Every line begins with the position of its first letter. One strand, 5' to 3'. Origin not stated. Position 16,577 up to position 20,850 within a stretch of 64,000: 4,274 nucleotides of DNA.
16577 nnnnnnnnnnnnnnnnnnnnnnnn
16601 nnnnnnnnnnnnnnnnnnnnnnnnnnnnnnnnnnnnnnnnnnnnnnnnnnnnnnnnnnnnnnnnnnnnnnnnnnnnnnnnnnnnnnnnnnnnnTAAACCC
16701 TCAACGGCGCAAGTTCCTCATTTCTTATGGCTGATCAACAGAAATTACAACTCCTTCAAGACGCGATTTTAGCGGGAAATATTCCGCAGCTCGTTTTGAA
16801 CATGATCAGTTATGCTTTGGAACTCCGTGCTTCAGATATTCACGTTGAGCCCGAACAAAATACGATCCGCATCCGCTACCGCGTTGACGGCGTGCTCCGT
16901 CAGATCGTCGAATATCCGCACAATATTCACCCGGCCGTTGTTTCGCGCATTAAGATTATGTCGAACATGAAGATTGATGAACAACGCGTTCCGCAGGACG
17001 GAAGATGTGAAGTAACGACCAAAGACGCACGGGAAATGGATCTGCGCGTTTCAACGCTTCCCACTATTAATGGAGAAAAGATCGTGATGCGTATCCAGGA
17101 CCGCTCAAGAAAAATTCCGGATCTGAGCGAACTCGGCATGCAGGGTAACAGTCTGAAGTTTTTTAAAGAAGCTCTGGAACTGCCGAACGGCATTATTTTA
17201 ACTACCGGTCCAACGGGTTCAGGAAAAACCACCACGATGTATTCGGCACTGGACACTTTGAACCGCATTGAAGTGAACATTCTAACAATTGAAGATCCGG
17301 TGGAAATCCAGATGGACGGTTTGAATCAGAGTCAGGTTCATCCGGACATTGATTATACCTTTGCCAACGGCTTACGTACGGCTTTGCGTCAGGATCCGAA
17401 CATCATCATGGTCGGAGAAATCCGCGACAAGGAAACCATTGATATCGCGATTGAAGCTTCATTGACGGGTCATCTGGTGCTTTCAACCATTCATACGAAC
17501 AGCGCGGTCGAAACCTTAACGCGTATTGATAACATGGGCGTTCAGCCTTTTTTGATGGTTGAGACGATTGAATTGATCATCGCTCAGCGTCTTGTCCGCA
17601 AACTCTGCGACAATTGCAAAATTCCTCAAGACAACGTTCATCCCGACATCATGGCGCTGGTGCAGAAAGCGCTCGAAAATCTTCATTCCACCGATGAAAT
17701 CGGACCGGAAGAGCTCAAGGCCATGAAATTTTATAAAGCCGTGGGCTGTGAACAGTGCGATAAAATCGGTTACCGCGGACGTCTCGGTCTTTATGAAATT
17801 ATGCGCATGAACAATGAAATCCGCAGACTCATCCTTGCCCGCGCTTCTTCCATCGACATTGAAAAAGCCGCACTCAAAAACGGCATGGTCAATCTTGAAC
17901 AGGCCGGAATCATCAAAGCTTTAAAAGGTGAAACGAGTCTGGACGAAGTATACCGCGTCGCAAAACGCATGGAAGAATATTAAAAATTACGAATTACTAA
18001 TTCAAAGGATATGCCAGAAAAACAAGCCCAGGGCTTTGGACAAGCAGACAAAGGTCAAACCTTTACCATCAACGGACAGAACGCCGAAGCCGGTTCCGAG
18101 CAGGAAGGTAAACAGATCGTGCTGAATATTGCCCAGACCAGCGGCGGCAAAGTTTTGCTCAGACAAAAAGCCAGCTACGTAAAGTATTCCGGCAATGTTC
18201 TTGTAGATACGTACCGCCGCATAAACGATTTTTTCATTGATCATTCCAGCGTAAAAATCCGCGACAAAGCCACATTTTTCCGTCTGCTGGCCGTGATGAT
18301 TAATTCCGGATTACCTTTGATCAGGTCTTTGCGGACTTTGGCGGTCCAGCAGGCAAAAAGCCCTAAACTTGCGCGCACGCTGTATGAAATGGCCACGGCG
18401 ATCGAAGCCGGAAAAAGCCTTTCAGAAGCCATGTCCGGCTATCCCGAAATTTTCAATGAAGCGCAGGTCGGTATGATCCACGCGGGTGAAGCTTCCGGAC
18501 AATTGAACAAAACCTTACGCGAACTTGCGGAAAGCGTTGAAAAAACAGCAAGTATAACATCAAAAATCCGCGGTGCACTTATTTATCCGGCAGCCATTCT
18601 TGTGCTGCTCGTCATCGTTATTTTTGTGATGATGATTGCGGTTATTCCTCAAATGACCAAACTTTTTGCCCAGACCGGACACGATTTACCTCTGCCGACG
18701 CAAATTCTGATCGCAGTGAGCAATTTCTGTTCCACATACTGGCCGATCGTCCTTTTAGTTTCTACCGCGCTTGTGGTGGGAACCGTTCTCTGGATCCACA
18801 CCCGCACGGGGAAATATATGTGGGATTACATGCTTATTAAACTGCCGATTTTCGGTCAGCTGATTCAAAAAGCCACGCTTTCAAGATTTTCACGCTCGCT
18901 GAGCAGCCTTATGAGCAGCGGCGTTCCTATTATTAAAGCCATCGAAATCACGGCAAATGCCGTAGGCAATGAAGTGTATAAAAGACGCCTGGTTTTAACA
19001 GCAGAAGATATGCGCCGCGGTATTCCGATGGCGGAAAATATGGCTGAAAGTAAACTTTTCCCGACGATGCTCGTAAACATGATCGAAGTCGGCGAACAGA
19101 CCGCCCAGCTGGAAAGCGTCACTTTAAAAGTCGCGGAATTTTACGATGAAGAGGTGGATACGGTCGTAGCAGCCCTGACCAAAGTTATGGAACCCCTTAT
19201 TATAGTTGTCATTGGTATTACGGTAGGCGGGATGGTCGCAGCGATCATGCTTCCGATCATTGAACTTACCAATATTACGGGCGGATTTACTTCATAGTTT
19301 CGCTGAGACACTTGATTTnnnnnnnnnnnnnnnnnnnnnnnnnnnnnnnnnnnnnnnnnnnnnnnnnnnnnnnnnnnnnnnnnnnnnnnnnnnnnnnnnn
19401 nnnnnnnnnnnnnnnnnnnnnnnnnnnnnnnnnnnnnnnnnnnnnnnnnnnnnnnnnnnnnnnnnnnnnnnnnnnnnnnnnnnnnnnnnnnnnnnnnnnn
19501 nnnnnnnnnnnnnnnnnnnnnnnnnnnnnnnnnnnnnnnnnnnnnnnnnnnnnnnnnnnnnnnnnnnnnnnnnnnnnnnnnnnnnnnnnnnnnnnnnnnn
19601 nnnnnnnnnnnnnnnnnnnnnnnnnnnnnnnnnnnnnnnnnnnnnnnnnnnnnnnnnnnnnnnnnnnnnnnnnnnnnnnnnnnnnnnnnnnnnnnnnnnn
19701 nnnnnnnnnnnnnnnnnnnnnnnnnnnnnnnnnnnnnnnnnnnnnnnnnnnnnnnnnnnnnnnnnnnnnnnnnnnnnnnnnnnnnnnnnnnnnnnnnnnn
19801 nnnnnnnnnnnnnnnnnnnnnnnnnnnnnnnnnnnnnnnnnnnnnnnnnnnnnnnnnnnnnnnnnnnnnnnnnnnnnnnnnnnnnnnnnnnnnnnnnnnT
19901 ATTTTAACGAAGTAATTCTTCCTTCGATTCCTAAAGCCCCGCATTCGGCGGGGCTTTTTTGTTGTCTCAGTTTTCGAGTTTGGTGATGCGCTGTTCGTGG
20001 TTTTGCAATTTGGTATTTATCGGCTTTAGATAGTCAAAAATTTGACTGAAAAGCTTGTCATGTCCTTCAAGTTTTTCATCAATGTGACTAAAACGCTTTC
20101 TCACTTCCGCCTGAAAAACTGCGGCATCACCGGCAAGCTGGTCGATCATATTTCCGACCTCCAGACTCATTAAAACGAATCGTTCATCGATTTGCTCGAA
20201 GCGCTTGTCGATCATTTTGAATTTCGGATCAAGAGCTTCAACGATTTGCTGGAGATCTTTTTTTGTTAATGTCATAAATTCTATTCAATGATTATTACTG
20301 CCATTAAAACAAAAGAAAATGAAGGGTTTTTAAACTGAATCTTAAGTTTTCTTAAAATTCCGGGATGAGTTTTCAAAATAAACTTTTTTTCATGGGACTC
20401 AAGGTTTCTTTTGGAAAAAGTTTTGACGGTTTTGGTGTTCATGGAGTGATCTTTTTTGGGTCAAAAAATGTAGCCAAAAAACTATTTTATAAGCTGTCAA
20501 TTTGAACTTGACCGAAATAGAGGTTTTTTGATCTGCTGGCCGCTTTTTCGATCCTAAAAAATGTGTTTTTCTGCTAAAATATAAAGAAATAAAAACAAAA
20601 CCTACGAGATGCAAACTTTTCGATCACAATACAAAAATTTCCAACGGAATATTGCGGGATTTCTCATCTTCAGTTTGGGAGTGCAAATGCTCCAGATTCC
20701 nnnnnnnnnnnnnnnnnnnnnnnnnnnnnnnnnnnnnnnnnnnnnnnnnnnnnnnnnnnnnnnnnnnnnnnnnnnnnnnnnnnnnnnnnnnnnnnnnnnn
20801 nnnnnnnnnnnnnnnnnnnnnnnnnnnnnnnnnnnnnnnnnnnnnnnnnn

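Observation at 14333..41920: Pilus operon, giant SLH-anchored gene and four-gene secreted cassette form one 27-kb same-strand block: candidate cell-contact apparatus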

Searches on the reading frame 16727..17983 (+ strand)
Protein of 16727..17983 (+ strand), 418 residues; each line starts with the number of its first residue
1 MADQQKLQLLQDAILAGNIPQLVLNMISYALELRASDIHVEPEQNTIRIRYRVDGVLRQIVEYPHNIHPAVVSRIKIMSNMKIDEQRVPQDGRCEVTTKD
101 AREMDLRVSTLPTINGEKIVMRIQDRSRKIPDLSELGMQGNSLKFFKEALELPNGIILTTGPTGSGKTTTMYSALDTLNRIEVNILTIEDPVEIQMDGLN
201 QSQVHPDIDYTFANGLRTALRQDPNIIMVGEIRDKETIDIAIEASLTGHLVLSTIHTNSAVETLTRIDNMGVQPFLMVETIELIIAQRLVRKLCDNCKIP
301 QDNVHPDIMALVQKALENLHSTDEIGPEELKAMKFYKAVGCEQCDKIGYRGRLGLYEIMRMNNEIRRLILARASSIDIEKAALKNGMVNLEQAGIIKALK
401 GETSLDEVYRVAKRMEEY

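Call 3: search_protein_families(library=pfam, proteins=[window:16727-17983:+], max_evalue=0.01)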
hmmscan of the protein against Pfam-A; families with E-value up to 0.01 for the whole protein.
window:16727-17983:+ (418 aa): 4 families
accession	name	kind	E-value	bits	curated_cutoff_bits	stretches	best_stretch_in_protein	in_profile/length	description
PF00437.27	T2SSE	-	6.6e-130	433.5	24.9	1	18-410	7-370/370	Type II/IV secretion system protein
PF03266.21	NTPase_1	-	0.0011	19.3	23.9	0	157-184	2-29/168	NTPase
PF13401.12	AAA_22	-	0.0053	17.5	27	0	154-189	5-40/130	AAA domain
PF16796.11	Microtub_bd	-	0.0058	17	27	0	147-178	84-116/155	Microtubule binding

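Call 11: search_protein_families(library=ncbifam, proteins=[window:16727-17983:+], max_evalue=0.01)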
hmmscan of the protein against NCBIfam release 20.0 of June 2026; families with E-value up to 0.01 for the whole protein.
window:16727-17983:+ (418 aa): 21 families
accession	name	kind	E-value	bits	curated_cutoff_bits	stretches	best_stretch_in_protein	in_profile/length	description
TIGR02538.1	type_IV_pilB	equivalog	5.5e-153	510.6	675.65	1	18-413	180-563/564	type IV-A pilus assembly ATPase PilB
TIGR02533.1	type_II_gspE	equivalog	1.7e-146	488.7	630.25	1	4-411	94-485/486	type II secretion system ATPase GspE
NF053534.1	T4PilAsmATPsTfpB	equivalog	1.2e-135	453.2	850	1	19-412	201-582/584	type IV pilus assembly ATPase TfpB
NF007755.0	PRK10436.1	equivalog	8.7e-132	440.1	617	1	18-413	84-460/465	type II secretion system protein GspE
NF041000.1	ATPase_ComGA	equivalog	2.3e-76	256.3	300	1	25-291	2-266/267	competence type IV pilus ATPase ComGA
TIGR01420.1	pilT_fam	subfamily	5.6e-54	183.6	319.1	1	25-292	4-270/343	PilT/PilU family type 4a pilus ATPase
TIGR02525.1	plasmid_TraJ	equivalog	7.6e-27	94.2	368.3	1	120-288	121-296/372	plasmid transfer ATPase TraJ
TIGR02524.1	dot_icm_DotB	equivalog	8.4e-25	87.7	463.3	1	118-292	102-287/358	Dot/Icm type IV secretion system ATPase DotB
TIGR02782.1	TrbB_P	equivalog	2.1e-17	63.3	304.55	1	157-271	139-256/303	P-type conjugative transfer ATPase TrbB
NF058587.1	archaellum_moto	equivalog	6e-17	61.6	550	1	157-292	278-419/527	archaellum flagellar ATPase motor FlaI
NF010469.0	PRK13894.1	subfamily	1.5e-16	60.6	508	1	157-285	152-282/320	conjugal transfer ATPase TrbB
TIGR02788.1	VirB11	equivalog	7.8e-16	58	249.95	1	126-272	117-267/308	P-type DNA transfer ATPase VirB11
TIGR03819.1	heli_sec_ATPase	hypoth_equivalog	2e-13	50.3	373.15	1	73-282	101-312/340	TadA family conjugal transfer-associated ATPase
NF053672.1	bindosome_BasE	exception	1.7e-12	46.9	1000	1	159-286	275-406/512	bindosome assembly system ATPase subunit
NF010407.0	PRK13833.1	subfamily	1.3e-11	44.5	499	1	147-271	138-263/323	conjugal transfer protein TrbB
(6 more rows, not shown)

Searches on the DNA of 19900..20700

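Call 93: search_rna_families(source=window, start=19900, end=20700, threshold=evalue, max_evalue=1)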
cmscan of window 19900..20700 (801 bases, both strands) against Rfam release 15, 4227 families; matches with E-value up to 1: 7.
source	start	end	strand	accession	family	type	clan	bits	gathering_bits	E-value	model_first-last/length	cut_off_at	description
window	19934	19977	-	RF02236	asX2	Gene; sRNA;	-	23.6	70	0.034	1-87/87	no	Xanthomonas sRNA asX2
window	19933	19984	-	RF01393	isrJ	Gene; sRNA;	-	22.8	37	0.094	1-75/75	no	isrJ Hfq binding RNA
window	19933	19957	+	RF00195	RsmY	Gene; sRNA;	CL00106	21.3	57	0.0067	98-121/121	no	RsmY RNA family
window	19900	19963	+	RF01859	Phe_leader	Cis-reg; leader;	-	20.5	55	0.95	15-125/125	5'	Phenylalanine leader peptide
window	19911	19957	+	RF01393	isrJ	Gene; sRNA;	-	19.5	37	0.54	1-75/75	no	isrJ Hfq binding RNA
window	19900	19962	+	RF00022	GcvB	Gene;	-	19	42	0.09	124-204/204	5'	GcvB RNA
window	19933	20111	-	RF02503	Atu_C9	Gene; sRNA;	-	16.8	40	0.043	1-192/192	no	Rhizobiales sRNA Atu_C9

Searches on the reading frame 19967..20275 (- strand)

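Call 3: search_protein_families(library=pfam, proteins=[window:19967-20275:-], max_evalue=0.01)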
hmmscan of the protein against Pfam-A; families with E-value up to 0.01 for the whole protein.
window:19967-20275:- (102 aa): 2 families
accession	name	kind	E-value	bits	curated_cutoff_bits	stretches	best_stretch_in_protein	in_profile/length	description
PF07889.17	DUF1664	-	0.0012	19.4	34.6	0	39-101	45-107/124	Protein of unknown function (DUF1664)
PF06160.17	EzrA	-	0.0021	16.9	39.6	1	5-101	308-399/557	Septation ring formation regulator, EzrA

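Call 11: search_protein_families(library=ncbifam, proteins=[window:19967-20275:-], max_evalue=0.01)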
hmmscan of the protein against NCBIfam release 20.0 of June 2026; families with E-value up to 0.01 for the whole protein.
window:19967-20275:- (102 aa): 1 family
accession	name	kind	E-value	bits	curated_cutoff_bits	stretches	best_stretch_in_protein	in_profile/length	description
NF047515.1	SpiroCoCo_C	equivalog_domain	0.0023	17.1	125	1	5-101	137-231/313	SpiroCoCo family coiled-coil protein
